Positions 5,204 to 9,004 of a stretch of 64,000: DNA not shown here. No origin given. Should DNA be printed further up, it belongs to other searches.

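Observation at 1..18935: A SusC/SusD locus built around EEP phosphoesterase-fold proteins and two GH144-like lipoproteins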

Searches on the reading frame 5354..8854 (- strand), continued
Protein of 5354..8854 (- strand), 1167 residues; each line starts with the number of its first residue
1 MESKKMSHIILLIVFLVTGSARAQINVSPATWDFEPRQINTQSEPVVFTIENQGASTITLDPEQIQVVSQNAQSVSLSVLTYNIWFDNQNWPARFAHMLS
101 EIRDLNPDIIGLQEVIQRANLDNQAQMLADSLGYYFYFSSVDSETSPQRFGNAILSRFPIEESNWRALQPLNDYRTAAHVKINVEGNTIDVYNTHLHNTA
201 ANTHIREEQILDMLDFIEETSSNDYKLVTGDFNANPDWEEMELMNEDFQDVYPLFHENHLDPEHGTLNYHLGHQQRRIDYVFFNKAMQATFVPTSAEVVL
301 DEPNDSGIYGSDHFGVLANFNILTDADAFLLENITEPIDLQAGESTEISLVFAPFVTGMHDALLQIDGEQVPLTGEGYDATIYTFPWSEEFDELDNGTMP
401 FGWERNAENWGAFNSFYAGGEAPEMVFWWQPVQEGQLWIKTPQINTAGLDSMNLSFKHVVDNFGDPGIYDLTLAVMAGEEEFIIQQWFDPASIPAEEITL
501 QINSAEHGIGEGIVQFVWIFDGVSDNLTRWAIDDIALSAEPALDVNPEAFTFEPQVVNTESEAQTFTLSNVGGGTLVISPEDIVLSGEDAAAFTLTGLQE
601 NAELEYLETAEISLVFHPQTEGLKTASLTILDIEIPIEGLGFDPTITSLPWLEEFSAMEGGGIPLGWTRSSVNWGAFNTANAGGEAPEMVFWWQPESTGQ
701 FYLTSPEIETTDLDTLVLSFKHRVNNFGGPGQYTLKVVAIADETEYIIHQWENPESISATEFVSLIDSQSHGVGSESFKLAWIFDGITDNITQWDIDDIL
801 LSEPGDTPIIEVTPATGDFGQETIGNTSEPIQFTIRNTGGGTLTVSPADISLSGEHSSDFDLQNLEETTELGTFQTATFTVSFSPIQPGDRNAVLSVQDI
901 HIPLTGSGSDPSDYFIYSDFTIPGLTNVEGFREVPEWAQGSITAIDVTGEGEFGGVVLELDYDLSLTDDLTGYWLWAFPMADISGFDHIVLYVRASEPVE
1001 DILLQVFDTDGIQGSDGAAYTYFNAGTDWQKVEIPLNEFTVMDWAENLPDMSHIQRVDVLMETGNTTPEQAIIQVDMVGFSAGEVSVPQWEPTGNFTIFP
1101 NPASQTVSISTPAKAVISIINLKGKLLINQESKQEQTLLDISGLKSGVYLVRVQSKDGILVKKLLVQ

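Call 16: find_homologous_proteins(query=window:5354-8854:-, max_evalue=0.00001)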
Query window:5354-8854:- (1167 aa): 148 proteins with E <= 0.00001 among 6918 candidates; the best 120 are listed.
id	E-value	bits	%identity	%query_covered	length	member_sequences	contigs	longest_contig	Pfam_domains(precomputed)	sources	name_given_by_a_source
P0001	0.0e+0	2641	99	100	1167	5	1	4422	PF22073.3,PF15780.12,PF18962.8,PF03372.30,PF23226.2,PF22544.3,PF01917.22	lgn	-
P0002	0.0e+0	2208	81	100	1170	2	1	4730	PF22073.3,PF15780.12,PF18962.8,PF03372.30,PF23226.2,PF22544.3,PF01917.22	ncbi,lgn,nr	ncbi:MAG: choice-of-anchor D domain-containing protein [Bacteroidetes bacterium]|nr:MAG: choice-of-a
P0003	0.0e+0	1822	65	99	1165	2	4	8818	PF22073.3,PF18962.8,PF03372.30,PF23226.2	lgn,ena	-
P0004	0.0e+0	1818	65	100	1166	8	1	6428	PF22073.3,PF18962.8,PF03372.30,PF23226.2,PF12371.15,PF22544.3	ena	-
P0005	0.0e+0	1803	65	99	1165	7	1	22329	PF22073.3,PF15780.12,PF18962.8,PF03372.30,PF23226.2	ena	-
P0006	0.0e+0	1803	65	99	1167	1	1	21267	PF22073.3,PF15780.12,PF18962.8,PF03372.30,PF23226.2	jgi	jgi:endonuclease/exonuclease/phosphatase family metal-dependent hydrolase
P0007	0.0e+0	1761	62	100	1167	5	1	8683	PF22073.3,PF15780.12,PF18962.8,PF03372.30,PF23226.2,PF12371.15,PF22544.3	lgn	-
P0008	0.0e+0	1515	57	100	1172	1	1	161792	PF22073.3,PF18962.8,PF03372.30,PF23226.2,PF22544.3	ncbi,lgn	-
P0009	0.0e+0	1510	56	100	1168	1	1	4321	PF22073.3,PF18962.8,PF03372.30,PF23226.2,PF22544.3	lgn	-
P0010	0.0e+0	1451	46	99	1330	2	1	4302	PF22073.3,PF15780.12,PF18962.8,PF03372.30,PF23226.2,PF12371.15,PF22544.3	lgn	-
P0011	0.0e+0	1444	49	99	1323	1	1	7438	PF22073.3,PF15780.12,PF18962.8,PF03372.30,PF23226.2,PF12371.15,PF22544.3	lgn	-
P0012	0.0e+0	1432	50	98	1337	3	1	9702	PF22073.3,PF15780.12,PF18962.8,PF03372.30,PF23226.2,PF12371.15,PF22544.3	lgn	-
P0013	0.0e+0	1408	54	98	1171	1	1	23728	PF22073.3,PF18962.8,PF03372.30,PF23226.2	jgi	jgi:endonuclease/exonuclease/phosphatase family metal-dependent hydrolase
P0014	0.0e+0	1401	49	98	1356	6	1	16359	PF22073.3,PF15780.12,PF18962.8,PF03372.30,PF23226.2,PF22544.3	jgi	jgi:endonuclease/exonuclease/phosphatase family metal-dependent hydrolase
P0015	0.0e+0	1398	53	100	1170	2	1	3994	PF22073.3,PF18962.8,PF03372.30,PF23226.2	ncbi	-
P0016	0.0e+0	1395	48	99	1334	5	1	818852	PF22073.3,PF15780.12,PF18962.8,PF03372.30,PF23226.2,PF12371.15,PF22544.3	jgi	jgi:endonuclease/exonuclease/phosphatase family metal-dependent hydrolase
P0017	0.0e+0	1376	48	99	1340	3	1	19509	PF22073.3,PF18962.8,PF03372.30,PF23226.2,PF22544.3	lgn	-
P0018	0.0e+0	1375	47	99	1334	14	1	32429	PF22073.3,PF15780.12,PF18962.8,PF03372.30,PF23226.2,PF12371.15,PF22544.3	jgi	jgi:endonuclease/exonuclease/phosphatase family metal-dependent hydrolase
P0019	0.0e+0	1374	53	100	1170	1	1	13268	PF22073.3,PF15780.12,PF18962.8,PF03372.30,PF23226.2,PF22544.3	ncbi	-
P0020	0.0e+0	1373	52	100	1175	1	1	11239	PF22073.3,PF18962.8,PF03372.30,PF23226.2,PF22544.3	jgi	jgi:endonuclease/exonuclease/phosphatase family metal-dependent hydrolase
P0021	0.0e+0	1371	52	100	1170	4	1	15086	PF22073.3,PF18962.8,PF03372.30,PF23226.2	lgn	-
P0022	0.0e+0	1368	47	99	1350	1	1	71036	PF22073.3,PF15780.12,PF07610.18,PF18962.8,PF03372.30,PF23226.2,PF22544.3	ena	-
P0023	0.0e+0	1365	48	99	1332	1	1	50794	PF22073.3,PF18962.8,PF03372.30,PF23226.2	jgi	-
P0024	0.0e+0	1364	47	98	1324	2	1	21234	PF22073.3,PF15780.12,PF18962.8,PF03372.30,PF23226.2,PF12371.15,PF22544.3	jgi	-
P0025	0.0e+0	1358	46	98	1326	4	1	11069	PF22073.3,PF15780.12,PF18962.8,PF03372.30,PF07705.18,PF23226.2,PF22544.3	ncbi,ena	-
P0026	0.0e+0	1348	53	99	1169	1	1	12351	PF22073.3,PF15780.12,PF18962.8,PF03372.30,PF22544.3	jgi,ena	-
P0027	0.0e+0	1345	46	99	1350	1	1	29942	PF22073.3,PF15780.12,PF18962.8,PF03372.30,PF23226.2,PF12371.15,PF22544.3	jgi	jgi:endonuclease/exonuclease/phosphatase family metal-dependent hydrolase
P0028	0.0e+0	1345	52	99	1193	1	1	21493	PF22073.3,PF15780.12,PF18962.8,PF03372.30,PF23226.2,PF22544.3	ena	-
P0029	0.0e+0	1342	51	100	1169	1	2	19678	PF22073.3,PF15780.12,PF18962.8,PF03372.30,PF23226.2,PF12371.15,PF22544.3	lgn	-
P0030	0.0e+0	1339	51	100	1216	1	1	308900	PF22073.3,PF18962.8,PF03372.30,PF23226.2,PF22544.3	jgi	jgi:endonuclease/exonuclease/phosphatase family metal-dependent hydrolase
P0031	0.0e+0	1327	51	99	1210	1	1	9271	PF22073.3,PF15780.12,PF18962.8,PF03372.30,PF23226.2,PF12371.15,PF22544.3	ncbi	-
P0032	0.0e+0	1324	53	94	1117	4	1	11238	PF18962.8,PF03372.30,PF23226.2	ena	-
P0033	0.0e+0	1320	45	98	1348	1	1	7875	PF22073.3,PF15780.12,PF18962.8,PF03372.30,PF07705.18,PF23226.2,PF12371.15,PF22544.3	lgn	-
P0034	0.0e+0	1310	50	98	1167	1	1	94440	PF22073.3,PF18962.8,PF03372.30,PF23226.2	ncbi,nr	ncbi:MAG: choice-of-anchor D domain-containing protein [Bacteroidetes bacterium]|nr:MAG: choice-of-a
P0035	0.0e+0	1307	45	98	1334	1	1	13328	PF22073.3,PF15780.12,PF18962.8,PF03372.30,PF23226.2,PF12371.15,PF22544.3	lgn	-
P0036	0.0e+0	1303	49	100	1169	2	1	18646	PF22073.3,PF15780.12,PF07610.18,PF18962.8,PF03372.30,PF23226.2,PF22544.3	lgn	-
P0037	0.0e+0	1298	50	100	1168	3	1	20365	PF22073.3,PF18962.8,PF03372.30,PF23226.2,PF22544.3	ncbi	-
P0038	0.0e+0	1290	51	94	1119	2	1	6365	PF22073.3,PF03372.30,PF23226.2,PF22544.3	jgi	-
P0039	0.0e+0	1286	48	100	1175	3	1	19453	PF22073.3,PF18962.8,PF03372.30,PF23226.2,PF12371.15,PF22544.3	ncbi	-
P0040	0.0e+0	1285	49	99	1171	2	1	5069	PF22073.3,PF18962.8,PF03372.30,PF22544.3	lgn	-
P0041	0.0e+0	1281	50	100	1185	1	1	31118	PF22073.3,PF15780.12,PF18962.8,PF03372.30,PF23226.2,PF22544.3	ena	-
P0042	0.0e+0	1280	49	98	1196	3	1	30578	PF22073.3,PF15780.12,PF18962.8,PF03372.30,PF12371.15,PF22544.3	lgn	-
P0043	0.0e+0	1269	50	100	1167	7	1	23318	PF22073.3,PF18962.8,PF03372.30,PF22544.3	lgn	-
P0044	0.0e+0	1244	48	98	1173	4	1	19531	PF22073.3,PF18962.8,PF03372.30,PF23226.2,PF22544.3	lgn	-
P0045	0.0e+0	1201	47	98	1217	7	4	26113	PF22073.3,PF15780.12,PF18962.8,PF03372.30,PF23226.2,PF12371.15,PF22544.3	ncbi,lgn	-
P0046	0.0e+0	1196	47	100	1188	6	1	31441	PF22073.3,PF15780.12,PF18962.8,PF03372.30,PF23226.2,PF22544.3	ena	-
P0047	0.0e+0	1176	47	98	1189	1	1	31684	PF22073.3,PF15780.12,PF18962.8,PF03372.30,PF23226.2,PF12371.15,PF22544.3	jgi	jgi:endonuclease/exonuclease/phosphatase family metal-dependent hydrolase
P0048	0.0e+0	1175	46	98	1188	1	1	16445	PF22073.3,PF15780.12,PF18962.8,PF03372.30,PF23226.2,PF12371.15,PF22544.3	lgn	-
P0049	0.0e+0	1172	46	98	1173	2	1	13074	PF22073.3,PF15780.12,PF07610.18,PF18962.8,PF03372.30,PF23226.2,PF12371.15,PF22544.3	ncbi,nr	ncbi:MAG: choice-of-anchor D domain-containing protein [Bacteroidetes bacterium]|nr:choice-of-anchor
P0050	0.0e+0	1160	47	100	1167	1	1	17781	PF22073.3,PF15780.12,PF18962.8,PF03372.30,PF23226.2,PF22544.3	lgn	-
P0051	0.0e+0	1159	46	98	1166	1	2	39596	PF22073.3,PF18962.8,PF03372.30,PF22544.3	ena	-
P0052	0.0e+0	1158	46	98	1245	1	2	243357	PF22073.3,PF18962.8,PF03372.30,PF23226.2,PF12371.15,PF22544.3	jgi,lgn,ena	jgi:endonuclease/exonuclease/phosphatase family metal-dependent hydrolase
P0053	0.0e+0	1156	46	100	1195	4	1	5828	PF22073.3,PF15780.12,PF18962.8,PF03372.30,PF23226.2,PF12371.15,PF22544.3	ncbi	-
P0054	0.0e+0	1151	45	100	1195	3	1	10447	PF22073.3,PF15780.12,PF18962.8,PF03372.30,PF23226.2,PF12371.15,PF22544.3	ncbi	-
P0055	0.0e+0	1150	46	99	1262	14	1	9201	PF22073.3,PF18962.8,PF03372.30,PF23226.2,PF12371.15,PF22544.3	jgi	jgi:endonuclease/exonuclease/phosphatase family metal-dependent hydrolase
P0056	0.0e+0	1148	46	99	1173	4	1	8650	PF22073.3,PF15780.12,PF18962.8,PF03372.30,PF23226.2,PF12371.15,PF22544.3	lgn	-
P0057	0.0e+0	1146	46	98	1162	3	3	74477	PF22073.3,PF15780.12,PF18962.8,PF03372.30,PF23226.2,PF12371.15,PF22544.3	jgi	jgi:endonuclease/exonuclease/phosphatase family metal-dependent hydrolase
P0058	0.0e+0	1144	46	98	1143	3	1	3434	PF22073.3,PF15780.12,PF18962.8,PF03372.30,PF23226.2,PF12371.15,PF22544.3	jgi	-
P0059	0.0e+0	1142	45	98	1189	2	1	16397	PF22073.3,PF15780.12,PF18962.8,PF03372.30,PF23226.2,PF12371.15,PF22544.3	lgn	-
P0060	0.0e+0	1136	45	99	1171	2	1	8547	PF22073.3,PF15780.12,PF18962.8,PF03372.30,PF23226.2,PF12371.15,PF22544.3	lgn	-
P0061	0.0e+0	1115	44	99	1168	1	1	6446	PF22073.3,PF18962.8,PF03372.30,PF22669.3,PF23226.2,PF22544.3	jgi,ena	jgi:endonuclease/exonuclease/phosphatase family metal-dependent hydrolase/FlaG/FlaF family flagellin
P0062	0.0e+0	1080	59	67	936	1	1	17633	PF22073.3,PF18962.8,PF03372.30,PF23226.2,PF22544.3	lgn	-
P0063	0.0e+0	1041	42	100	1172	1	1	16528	PF22073.3,PF15780.12,PF18962.8,PF03372.30,PF23226.2,PF22544.3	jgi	-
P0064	0.0e+0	1038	56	69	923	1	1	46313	PF22073.3,PF18962.8,PF03372.30,PF23226.2,PF12371.15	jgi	jgi:endonuclease/exonuclease/phosphatase family metal-dependent hydrolase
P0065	0.0e+0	1023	43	99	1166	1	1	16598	PF22073.3,PF18962.8,PF03372.30,PF23226.2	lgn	-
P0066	0.0e+0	1022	56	68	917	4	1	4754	PF22073.3,PF18962.8,PF03372.30,PF23226.2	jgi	jgi:endonuclease/exonuclease/phosphatase family metal-dependent hydrolase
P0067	5.8e-290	983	53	72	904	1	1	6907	PF22073.3,PF18962.8,PF03372.30,PF23226.2,PF22544.3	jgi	jgi:endonuclease/exonuclease/phosphatase family metal-dependent hydrolase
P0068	4.9e-289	980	48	77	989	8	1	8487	PF22073.3,PF15780.12,PF18962.8,PF03372.30,PF23226.2,PF22544.3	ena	-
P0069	1.4e-285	968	60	60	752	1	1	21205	PF03372.30,PF23226.2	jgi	jgi:endonuclease/exonuclease/phosphatase family metal-dependent hydrolase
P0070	8.7e-285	966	49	74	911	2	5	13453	PF18962.8,PF03372.30,PF23226.2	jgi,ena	-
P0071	8.9e-283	959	52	68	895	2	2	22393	PF22073.3,PF15780.12,PF18962.8,PF03372.30,PF23226.2,PF13860.13,PF12371.15,PF22544.3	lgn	-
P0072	3.9e-282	957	53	69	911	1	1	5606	PF18962.8,PF03372.30,PF23226.2,PF13860.13,PF12371.15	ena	-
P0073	1.1e-281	956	52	70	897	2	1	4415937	PF18962.8,PF03372.30,PF23226.2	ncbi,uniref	ncbi:endonuclease/exonuclease/phosphatase family protein [Rubrivirga sp.]|uniref:endonuclease/exonuc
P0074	7.0e-281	953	49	74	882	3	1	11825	PF22073.3,PF18962.8,PF03372.30,PF23226.2,PF13860.13,PF22544.3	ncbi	-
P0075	1.2e-280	952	51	70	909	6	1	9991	PF18962.8,PF03372.30,PF23226.2,PF13860.13,PF12371.15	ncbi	-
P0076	1.8e-274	932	47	75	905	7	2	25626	PF22073.3,PF18962.8,PF03372.30,PF23226.2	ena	-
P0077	5.0e-271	920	47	74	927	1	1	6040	PF15780.12,PF18962.8,PF03372.30,PF23226.2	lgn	-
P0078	5.2e-257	874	48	69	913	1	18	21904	PF22073.3,PF18962.8,PF03372.30,PF23226.2,PF13860.13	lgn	-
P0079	1.4e-232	793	52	56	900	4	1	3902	PF22073.3,PF15780.12,PF18962.8,PF03372.30,PF23226.2,PF12371.15,PF22544.3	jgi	jgi:endonuclease/exonuclease/phosphatase family metal-dependent hydrolase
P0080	1.4e-229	783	53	56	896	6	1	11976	PF22073.3,PF18962.8,PF03372.30,PF23226.2,PF12371.15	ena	-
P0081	8.4e-229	780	52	56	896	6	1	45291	PF18962.8,PF03372.30,PF23226.2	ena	-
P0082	1.4e-228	780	55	53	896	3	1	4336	PF22073.3,PF18962.8,PF03372.30,PF23226.2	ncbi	-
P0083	1.8e-228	779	52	57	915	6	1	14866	PF22073.3,PF18962.8,PF03372.30,PF23226.2,PF22544.3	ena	-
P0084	2.3e-226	772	54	54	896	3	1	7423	PF22073.3,PF15780.12,PF18962.8,PF03372.30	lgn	-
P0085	5.0e-226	771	52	56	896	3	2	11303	PF18962.8,PF03372.30,PF23226.2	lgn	-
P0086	4.0e-225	768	54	54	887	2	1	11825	PF18962.8,PF03372.30,PF23226.2,PF13860.13,PF12371.15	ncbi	-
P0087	8.2e-225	767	54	55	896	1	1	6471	PF22073.3,PF15780.12,PF18962.8,PF03372.30,PF22067.3,PF22544.3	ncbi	ncbi:MAG: endonuclease/exonuclease/phosphatase family protein [Bacteroidota bacterium]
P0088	8.4e-225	767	53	54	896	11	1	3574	PF18962.8,PF03372.30,PF23226.2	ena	-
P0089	1.4e-224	766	54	55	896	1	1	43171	PF22073.3,PF15780.12,PF18962.8,PF03372.30,PF22067.3,PF22544.3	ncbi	ncbi:MAG: choice-of-anchor D domain-containing protein [Cyclonatronaceae bacterium]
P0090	1.9e-224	766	52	56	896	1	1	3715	PF22073.3,PF15780.12,PF18962.8,PF03372.30,PF23226.2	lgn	-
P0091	6.4e-224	764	53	55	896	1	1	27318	PF22073.3,PF18962.8,PF03372.30,PF23226.2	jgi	jgi:endonuclease/exonuclease/phosphatase family metal-dependent hydrolase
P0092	1.1e-223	763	53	55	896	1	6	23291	PF22073.3,PF18962.8,PF03372.30,PF23226.2,PF22067.3,PF13860.13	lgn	-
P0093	3.3e-211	722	55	50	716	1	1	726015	PF15780.12,PF03372.30,PF23226.2,PF12371.15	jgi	jgi:endonuclease/exonuclease/phosphatase family metal-dependent hydrolase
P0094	8.1e-206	704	48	57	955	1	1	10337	PF18962.8,PF03372.30,PF23226.2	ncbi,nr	ncbi:MAG: choice-of-anchor D domain-containing protein [Balneolaceae bacterium]|nr:MAG: choice-of-an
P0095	1.6e-204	700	48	56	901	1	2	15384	PF22073.3,PF18962.8,PF03372.30,PF23226.2,PF12371.15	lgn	-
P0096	5.2e-202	692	47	57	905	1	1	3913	PF18962.8,PF03372.30,PF23226.2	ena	-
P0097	2.5e-138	481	38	41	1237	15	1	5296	PF22073.3,PF18962.8,PF08308.18,PF13620.13,PF22544.3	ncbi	-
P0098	6.8e-69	251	49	21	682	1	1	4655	PF03372.30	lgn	-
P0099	4.1e-68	248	46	22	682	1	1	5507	PF03372.30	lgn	-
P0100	1.2e-59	220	45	21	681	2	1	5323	PF03372.30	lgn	-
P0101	8.2e-58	214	47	21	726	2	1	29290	PF10091.16,PF03372.30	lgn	-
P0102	2.4e-57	213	44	24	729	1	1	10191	PF10091.16,PF03372.30,PF23226.2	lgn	-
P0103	1.6e-56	210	44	21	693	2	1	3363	PF03372.30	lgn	-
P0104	1.6e-55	207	41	23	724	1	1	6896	PF10091.16,PF03372.30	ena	-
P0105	2.7e-55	206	43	21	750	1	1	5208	PF10091.16,PF03372.30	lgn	-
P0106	1.1e-53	200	43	22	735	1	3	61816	PF10091.16,PF03372.30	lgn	-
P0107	9.0e-53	197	41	25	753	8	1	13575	PF10091.16,PF03372.30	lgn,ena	-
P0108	1.0e-52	197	41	21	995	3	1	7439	PF03372.30,PF01915.28,PF14310.13,PF00933.28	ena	-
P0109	2.4e-50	189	49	15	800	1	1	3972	PF10091.16,PF03372.30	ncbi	-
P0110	1.4e-19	87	29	23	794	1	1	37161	PF00404.25,PF03372.30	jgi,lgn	jgi:endonuclease/exonuclease/phosphatase family metal-dependent hydrolase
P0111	1.1e-15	75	26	32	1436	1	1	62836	PF22073.3,PF13715.13,PF15780.12,PF18962.8,PF08308.18,PF17802.8,PF13620.13,PF26591.1,PF20608.5,PF22544.3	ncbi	-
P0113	4.9e-12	62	29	19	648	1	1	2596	PF03372.30,PF23226.2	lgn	-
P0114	2.2e-11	60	31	19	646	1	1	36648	PF03372.30,PF23226.2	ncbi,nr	ncbi:MAG: endonuclease/exonuclease/phosphatase family protein [Nitriliruptorales bacterium]|nr:endon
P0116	2.6e-10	57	33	15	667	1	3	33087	PF13385.14,PF03372.30,PF23226.2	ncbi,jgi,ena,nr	ncbi:MAG: hypothetical protein A2Y10_06155 [Planctomycetes bacterium GWF2_41_51]|nr:MAG: hypothetica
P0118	3.0e-10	57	31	16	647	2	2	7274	PF03372.30,PF23226.2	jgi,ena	-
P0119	3.5e-10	56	30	21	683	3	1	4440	PF03372.30,PF23226.2,PF01663.28,PF00884.29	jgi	jgi:endonuclease/exonuclease/phosphatase family metal-dependent hydrolase/arylsulfatase A-like enzym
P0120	3.7e-10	56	33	12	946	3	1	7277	PF00404.25,PF03372.30,PF23226.2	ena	-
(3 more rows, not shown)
